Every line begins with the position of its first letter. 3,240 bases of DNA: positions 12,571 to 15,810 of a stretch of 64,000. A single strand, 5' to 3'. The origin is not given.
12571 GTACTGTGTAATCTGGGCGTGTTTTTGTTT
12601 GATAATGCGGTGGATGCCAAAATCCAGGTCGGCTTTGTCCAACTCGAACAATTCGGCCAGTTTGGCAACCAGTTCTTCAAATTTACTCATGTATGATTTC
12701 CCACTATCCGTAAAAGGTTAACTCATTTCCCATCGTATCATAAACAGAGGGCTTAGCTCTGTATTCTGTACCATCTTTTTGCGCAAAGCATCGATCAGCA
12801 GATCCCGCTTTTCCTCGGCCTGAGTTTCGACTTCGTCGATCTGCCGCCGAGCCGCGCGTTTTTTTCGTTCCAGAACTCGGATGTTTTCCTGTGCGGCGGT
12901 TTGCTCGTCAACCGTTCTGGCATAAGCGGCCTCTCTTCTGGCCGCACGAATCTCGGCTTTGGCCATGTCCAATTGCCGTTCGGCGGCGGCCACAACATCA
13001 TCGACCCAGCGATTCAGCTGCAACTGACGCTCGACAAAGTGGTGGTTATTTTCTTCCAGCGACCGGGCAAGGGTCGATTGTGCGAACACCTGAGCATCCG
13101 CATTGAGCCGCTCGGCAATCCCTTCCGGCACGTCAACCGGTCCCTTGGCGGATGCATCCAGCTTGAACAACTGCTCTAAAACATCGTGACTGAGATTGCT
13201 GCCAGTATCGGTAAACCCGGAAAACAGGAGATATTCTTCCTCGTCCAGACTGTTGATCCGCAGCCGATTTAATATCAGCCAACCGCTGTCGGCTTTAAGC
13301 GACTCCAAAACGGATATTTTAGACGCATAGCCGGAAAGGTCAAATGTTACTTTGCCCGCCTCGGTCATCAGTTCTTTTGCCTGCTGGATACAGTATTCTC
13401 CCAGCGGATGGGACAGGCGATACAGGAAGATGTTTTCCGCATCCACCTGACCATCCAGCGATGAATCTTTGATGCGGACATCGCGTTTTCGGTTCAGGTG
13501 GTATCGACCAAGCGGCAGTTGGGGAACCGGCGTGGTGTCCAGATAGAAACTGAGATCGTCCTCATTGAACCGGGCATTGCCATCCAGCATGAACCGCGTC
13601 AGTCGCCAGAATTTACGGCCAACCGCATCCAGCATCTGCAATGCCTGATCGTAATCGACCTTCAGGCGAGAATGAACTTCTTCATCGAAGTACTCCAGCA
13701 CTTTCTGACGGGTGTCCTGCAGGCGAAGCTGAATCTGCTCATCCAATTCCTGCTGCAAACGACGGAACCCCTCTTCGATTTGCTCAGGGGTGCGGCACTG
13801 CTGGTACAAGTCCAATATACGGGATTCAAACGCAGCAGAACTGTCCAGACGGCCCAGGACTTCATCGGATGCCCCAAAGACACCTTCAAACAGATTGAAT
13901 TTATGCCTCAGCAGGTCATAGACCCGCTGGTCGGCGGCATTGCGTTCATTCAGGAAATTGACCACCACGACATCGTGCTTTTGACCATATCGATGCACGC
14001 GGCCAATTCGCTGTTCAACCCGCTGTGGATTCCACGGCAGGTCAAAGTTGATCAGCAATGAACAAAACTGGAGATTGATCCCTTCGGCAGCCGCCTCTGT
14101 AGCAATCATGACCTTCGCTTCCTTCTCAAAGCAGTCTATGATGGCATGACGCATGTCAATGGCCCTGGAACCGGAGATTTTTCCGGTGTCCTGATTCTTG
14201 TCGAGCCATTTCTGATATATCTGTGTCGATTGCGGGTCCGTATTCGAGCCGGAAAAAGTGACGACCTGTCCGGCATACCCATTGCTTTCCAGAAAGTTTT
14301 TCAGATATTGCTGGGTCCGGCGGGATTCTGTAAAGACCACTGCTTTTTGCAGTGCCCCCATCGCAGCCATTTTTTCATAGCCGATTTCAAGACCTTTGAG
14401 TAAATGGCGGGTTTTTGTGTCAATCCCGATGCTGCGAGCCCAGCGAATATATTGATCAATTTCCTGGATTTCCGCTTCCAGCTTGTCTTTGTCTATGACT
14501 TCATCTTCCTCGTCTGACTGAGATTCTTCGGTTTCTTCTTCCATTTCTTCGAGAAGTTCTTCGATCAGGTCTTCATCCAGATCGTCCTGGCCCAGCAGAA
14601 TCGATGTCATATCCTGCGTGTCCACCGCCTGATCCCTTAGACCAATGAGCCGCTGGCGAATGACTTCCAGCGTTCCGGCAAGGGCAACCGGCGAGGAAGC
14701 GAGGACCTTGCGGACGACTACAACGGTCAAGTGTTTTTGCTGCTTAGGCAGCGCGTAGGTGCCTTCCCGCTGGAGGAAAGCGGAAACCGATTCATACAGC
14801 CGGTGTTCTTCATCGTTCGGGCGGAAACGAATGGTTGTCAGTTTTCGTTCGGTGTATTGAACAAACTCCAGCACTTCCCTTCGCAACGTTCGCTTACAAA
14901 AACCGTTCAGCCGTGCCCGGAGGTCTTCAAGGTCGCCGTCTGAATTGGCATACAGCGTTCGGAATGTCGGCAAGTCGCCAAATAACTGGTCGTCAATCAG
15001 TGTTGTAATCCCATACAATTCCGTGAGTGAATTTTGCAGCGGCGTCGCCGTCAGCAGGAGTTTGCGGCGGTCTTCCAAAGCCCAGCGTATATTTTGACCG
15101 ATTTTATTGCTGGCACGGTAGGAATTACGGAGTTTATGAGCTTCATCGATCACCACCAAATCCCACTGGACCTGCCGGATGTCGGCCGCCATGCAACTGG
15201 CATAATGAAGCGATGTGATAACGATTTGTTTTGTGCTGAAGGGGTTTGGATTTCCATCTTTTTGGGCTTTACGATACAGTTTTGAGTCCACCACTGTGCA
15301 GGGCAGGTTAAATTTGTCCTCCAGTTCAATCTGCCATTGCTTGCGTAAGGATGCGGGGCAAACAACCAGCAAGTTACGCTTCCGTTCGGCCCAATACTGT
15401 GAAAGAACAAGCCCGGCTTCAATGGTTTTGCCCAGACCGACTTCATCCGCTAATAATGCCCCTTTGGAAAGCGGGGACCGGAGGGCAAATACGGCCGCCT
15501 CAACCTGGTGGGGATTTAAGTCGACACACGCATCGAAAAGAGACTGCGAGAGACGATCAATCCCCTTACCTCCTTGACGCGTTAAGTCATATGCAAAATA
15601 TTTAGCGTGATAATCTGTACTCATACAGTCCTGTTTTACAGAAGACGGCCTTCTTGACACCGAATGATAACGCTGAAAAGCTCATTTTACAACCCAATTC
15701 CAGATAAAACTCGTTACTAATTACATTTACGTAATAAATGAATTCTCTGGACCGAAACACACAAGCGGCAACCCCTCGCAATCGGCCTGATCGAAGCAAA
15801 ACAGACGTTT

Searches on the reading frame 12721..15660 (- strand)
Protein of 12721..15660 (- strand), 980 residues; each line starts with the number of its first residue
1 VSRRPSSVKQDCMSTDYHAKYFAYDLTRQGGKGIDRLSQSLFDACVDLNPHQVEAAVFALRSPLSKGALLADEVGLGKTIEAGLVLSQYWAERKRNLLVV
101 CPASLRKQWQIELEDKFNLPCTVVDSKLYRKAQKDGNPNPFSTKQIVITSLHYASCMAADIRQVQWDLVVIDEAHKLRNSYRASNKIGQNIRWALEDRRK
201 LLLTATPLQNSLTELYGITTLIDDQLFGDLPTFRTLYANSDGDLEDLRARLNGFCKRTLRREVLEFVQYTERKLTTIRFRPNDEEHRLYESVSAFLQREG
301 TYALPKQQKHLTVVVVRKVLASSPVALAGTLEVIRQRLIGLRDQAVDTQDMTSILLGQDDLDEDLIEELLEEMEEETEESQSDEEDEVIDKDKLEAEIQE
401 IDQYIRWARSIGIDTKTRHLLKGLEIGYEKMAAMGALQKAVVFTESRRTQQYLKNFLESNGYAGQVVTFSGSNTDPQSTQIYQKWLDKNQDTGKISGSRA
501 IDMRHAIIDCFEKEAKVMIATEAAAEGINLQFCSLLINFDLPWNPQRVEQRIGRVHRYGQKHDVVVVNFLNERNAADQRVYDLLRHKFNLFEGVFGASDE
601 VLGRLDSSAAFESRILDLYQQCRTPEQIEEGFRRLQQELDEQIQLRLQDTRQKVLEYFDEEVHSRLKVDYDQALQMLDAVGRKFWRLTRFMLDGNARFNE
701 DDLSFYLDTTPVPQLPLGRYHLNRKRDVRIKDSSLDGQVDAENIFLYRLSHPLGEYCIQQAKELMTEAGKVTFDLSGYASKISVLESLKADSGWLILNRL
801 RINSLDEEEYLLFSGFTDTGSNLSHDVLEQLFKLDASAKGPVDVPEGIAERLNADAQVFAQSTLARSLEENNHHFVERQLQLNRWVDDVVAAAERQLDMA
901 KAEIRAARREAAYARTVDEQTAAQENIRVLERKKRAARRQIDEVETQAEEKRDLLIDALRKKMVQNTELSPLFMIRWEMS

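Call 10: search_protein_families(library=pfam, proteins=[window:12721-15660:-], max_evalue=0.001)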
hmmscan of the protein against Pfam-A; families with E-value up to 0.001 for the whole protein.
window:12721-15660:- (980 aa): 4 families
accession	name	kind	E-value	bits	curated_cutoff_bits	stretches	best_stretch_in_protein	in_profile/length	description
PF00176.29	SNF2-rel_dom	-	2.3e-36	125.9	24.9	1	64-307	14-264/290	SNF2-related domain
PF00271.37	Helicase_C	-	4e-20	72.6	23.5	1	451-559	4-110/110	Helicase conserved C-terminal domain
PF04851.21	ResIII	-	3.2e-10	40.6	22.5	1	48-207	4-162/164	Type III restriction enzyme, res subunit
PF00270.35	DEAD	-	3.2e-08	33.9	26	1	66-208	15-161/167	DEAD/DEAH box helicase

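Call 11: search_protein_families(library=padloc, proteins=[window:12721-15660:-], max_evalue=0.001)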
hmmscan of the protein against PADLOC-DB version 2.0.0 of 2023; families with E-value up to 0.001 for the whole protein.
window:12721-15660:- (980 aa): 46 families (the best 25 are shown)
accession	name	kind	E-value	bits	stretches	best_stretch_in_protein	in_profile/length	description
PDLC02619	DrmD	-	6.1e-196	651.3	1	40-664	25-639/872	DrmD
PDLC02621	DrmD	-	2.3e-76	255.9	1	36-954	110-1012/1040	DrmD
PDLC02500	BrxHI|BrxHII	-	4.8e-63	212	2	493-646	508-659/933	BrxHI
PDLC02623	DrmD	-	5.2e-59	197.9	2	488-605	552-670/1040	DrmD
PDLC00659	HmaA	-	1.1e-56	190.4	1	44-642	101-694/1176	SNF2 helicase / DEAD-box helicase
PDLC02620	DrmD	-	1.9e-52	176.5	2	48-461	100-508/1060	DrmD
PDLC02572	DrmA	-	1.1e-51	173.9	1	39-604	110-673/1043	DrmA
PDLC02504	BrxHI|BrxHII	-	1.4e-49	166.9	1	40-665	102-685/971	BrxHII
PDLC02632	DrmD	-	1.2e-46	157.5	1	38-569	114-635/662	DrmD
PDLC02840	DpdE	-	2.8e-40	136.5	2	40-227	152-322/1091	DpdE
PDLC02843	DpdE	-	1.3e-39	133.9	2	40-311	151-393/1091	DpdE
PDLC02193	PLD_Helicase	-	2.5e-35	119.9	2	512-596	751-835/905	-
PDLC02634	DrmD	-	4.1e-35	118.9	1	44-588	88-612/900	DrmD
PDLC00633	ZorD1|ZorD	-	7.4e-33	111.7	2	41-263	439-662/908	"SWI2/SNF2 helicase, Mrr-like nuclease"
PDLC02844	DpdE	-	7.8e-33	111.4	2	40-252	146-350/1074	DpdE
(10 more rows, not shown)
